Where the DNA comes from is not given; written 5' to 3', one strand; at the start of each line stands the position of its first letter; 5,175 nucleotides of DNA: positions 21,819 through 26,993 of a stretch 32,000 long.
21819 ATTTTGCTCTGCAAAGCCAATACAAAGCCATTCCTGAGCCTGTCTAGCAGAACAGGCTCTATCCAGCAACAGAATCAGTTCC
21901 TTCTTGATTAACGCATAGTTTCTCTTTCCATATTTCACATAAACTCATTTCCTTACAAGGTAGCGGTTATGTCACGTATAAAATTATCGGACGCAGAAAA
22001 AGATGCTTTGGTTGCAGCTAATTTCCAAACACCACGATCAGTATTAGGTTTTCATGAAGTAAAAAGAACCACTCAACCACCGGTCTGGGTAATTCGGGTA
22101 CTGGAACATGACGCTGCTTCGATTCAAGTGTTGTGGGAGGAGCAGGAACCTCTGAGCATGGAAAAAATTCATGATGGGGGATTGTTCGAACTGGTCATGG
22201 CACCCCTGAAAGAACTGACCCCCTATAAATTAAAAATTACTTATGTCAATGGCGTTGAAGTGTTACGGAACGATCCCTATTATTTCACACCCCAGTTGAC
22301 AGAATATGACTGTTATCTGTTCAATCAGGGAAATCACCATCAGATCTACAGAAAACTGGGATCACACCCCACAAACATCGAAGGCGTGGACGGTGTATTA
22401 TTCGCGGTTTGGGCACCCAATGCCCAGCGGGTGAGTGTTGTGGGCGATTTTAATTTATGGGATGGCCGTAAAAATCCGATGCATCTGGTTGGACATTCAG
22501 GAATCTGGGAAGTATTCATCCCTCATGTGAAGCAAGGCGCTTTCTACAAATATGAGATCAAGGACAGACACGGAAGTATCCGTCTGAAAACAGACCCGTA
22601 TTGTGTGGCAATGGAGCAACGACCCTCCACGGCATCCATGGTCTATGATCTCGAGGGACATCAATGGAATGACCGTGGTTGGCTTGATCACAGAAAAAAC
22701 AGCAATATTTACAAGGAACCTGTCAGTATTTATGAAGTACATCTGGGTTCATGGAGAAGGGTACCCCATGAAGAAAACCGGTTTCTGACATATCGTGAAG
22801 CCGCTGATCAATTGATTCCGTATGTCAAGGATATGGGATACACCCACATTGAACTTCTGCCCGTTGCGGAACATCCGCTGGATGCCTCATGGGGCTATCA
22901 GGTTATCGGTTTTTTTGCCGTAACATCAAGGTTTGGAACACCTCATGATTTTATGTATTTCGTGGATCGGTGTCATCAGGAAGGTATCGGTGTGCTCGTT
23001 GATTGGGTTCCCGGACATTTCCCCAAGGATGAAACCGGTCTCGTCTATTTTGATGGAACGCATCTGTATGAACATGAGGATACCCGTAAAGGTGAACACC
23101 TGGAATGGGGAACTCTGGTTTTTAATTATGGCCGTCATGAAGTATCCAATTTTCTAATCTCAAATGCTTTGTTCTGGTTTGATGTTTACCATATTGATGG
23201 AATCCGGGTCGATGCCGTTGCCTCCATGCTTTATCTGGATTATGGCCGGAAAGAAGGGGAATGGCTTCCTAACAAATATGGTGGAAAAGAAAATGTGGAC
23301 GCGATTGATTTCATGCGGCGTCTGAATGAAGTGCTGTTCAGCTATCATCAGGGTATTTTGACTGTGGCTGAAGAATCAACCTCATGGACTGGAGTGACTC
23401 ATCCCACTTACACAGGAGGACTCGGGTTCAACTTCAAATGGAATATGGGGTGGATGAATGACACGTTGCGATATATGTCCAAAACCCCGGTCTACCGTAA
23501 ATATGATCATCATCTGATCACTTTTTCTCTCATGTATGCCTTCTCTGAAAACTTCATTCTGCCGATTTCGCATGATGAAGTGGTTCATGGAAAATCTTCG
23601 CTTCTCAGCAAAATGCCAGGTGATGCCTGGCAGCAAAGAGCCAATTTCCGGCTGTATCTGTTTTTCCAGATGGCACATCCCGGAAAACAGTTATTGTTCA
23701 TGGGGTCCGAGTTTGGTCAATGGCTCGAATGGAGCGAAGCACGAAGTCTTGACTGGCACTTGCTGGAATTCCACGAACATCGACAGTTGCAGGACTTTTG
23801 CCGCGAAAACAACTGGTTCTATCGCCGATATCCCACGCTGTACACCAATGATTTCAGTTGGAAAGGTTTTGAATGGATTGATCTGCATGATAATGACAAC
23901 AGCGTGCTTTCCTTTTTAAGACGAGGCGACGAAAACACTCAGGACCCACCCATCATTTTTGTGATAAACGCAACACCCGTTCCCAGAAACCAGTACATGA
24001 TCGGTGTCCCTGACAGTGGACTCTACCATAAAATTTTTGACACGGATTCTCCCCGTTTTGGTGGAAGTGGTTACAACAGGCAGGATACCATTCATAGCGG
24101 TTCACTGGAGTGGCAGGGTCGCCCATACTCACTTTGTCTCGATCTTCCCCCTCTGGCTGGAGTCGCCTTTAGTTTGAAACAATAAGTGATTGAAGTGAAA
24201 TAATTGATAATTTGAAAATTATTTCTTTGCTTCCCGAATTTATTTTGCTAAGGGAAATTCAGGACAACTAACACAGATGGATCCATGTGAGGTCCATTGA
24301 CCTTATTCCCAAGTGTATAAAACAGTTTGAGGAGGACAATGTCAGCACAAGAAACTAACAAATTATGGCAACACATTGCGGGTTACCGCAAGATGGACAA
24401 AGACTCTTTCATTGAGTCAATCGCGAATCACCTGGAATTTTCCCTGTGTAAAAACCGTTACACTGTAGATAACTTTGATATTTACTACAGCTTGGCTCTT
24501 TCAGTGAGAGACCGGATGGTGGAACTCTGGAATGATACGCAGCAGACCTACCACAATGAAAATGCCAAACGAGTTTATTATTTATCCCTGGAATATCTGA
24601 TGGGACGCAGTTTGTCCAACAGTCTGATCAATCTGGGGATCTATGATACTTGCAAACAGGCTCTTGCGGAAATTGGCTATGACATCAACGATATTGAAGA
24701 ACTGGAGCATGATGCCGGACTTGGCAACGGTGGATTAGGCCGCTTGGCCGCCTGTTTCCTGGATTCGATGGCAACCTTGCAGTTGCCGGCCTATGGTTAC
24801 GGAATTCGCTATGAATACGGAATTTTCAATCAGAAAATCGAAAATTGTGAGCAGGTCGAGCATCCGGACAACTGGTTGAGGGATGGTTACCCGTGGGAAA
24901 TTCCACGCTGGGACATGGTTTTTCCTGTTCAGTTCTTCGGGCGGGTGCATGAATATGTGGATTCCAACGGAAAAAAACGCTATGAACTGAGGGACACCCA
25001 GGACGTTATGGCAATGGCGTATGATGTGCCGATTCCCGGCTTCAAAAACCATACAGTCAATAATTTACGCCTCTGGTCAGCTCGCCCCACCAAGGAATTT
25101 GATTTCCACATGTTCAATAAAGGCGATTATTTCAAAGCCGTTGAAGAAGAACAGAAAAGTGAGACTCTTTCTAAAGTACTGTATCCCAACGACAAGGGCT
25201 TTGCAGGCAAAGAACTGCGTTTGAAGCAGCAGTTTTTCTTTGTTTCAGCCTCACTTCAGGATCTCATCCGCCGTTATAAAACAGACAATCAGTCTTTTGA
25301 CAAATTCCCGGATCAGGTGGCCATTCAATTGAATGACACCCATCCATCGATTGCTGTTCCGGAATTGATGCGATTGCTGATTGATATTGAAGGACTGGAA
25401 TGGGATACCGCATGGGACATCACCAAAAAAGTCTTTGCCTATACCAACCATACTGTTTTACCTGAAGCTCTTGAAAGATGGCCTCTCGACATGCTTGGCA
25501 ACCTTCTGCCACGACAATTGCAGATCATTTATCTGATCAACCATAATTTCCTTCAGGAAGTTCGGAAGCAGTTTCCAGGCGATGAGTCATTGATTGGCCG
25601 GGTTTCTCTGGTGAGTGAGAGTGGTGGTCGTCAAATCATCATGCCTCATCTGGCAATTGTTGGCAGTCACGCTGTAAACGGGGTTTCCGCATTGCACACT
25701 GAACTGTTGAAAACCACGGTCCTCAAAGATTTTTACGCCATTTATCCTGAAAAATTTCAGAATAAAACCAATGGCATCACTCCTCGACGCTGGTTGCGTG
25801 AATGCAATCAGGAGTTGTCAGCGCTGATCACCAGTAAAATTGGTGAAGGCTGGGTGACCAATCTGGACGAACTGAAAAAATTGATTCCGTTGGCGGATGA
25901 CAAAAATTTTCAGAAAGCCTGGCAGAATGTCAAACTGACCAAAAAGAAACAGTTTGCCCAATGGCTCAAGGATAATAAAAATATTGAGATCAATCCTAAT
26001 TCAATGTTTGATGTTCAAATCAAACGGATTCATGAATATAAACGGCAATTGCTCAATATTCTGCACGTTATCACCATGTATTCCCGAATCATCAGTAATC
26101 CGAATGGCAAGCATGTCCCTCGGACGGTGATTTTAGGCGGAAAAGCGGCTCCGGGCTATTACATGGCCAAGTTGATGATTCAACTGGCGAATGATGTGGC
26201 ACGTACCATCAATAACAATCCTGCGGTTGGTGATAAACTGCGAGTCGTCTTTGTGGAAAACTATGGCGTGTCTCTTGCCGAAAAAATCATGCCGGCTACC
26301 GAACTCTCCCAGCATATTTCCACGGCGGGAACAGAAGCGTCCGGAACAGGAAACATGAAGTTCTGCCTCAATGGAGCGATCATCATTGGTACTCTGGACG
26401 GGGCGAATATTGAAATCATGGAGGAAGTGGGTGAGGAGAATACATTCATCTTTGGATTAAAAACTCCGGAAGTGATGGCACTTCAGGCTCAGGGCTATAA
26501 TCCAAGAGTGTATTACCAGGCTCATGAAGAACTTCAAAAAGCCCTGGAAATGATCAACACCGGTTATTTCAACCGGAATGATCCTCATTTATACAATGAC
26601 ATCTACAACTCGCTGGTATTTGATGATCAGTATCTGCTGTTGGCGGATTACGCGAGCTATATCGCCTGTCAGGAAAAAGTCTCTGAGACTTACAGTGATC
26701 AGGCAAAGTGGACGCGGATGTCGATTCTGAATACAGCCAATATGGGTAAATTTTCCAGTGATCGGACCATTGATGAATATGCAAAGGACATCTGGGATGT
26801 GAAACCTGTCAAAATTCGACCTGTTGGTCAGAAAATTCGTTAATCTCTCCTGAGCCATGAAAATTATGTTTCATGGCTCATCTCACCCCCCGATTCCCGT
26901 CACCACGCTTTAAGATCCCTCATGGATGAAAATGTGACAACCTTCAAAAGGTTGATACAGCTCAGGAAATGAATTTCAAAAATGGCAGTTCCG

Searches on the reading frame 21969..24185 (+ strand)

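Call 22: search_protein_families(library=pfam, proteins=[window:21969-24185:+], max_evalue=0.001)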
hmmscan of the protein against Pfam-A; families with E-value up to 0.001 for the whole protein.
window:21969-24185:+ (738 aa): 4 families
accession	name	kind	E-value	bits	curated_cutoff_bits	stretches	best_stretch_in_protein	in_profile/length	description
PF02922.24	CBM_48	-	5e-28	97.7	22.4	1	129-211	1-82/83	Carbohydrate-binding module 48 (Isoamylase N-terminal domain)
PF22019.2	GlgB_N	-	4.7e-27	94.4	27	2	11-104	5-94/94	alpha-1,4-glucan branching enzyme GlgB, N-terminal domain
PF02806.24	Alpha-amylase_C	-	5.5e-20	71.9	21.2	1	636-736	1-94/95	Alpha amylase, C-terminal all-beta domain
PF00128.31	Alpha-amylase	-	1.4e-17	64.6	22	2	283-353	25-94/446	Alpha amylase, catalytic domain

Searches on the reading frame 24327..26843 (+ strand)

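Call 22: search_protein_families(library=pfam, proteins=[window:24327-26843:+], max_evalue=0.001)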
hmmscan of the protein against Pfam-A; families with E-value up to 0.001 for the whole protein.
window:24327-26843:+ (838 aa): 1 family
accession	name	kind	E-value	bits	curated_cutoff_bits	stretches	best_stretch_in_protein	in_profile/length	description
PF00343.26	Phosphorylase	-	0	1127.4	27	1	113-825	1-713/713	Carbohydrate phosphorylase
